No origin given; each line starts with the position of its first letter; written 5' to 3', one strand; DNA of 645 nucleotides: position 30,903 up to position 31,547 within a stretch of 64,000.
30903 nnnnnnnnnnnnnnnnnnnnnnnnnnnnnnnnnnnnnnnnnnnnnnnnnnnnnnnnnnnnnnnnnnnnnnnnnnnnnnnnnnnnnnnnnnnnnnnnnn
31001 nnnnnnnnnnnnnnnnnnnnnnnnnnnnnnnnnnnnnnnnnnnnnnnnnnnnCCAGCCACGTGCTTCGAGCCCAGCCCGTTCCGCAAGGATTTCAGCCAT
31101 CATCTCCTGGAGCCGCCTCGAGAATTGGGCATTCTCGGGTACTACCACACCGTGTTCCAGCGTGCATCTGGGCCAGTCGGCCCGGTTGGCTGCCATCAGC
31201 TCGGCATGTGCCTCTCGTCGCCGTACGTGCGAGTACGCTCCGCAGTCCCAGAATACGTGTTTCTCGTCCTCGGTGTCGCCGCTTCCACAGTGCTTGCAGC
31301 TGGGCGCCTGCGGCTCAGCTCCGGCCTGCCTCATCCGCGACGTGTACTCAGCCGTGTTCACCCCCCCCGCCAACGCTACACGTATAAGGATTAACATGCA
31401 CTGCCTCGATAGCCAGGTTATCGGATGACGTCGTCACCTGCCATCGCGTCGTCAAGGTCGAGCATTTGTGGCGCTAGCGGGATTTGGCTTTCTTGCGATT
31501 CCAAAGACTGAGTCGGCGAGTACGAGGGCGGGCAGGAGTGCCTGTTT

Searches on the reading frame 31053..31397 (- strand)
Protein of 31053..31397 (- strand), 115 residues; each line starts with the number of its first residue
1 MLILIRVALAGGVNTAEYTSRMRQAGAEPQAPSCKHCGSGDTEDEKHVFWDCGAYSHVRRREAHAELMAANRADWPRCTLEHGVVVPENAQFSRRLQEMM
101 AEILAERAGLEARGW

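Call 69: search_protein_families(library=pfam, proteins=[window:31053-31397:-], max_evalue=10)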
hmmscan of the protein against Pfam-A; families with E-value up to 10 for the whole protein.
seq(115 aa): 3 families
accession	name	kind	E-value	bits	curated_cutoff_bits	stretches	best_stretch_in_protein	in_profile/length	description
PF13966.11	zf-RVT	-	0.041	15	27.5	1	19-54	47-80/85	zinc-binding in reverse transcriptase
PF23451.1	Zn_ribbon_PaaD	-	0.066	13.3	27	1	24-46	7-29/53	PaaD zinc beta ribbon domain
PF09723.15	Zn_ribbon_8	-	0.13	12.7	34.4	1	22-43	18-38/41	Zinc ribbon domain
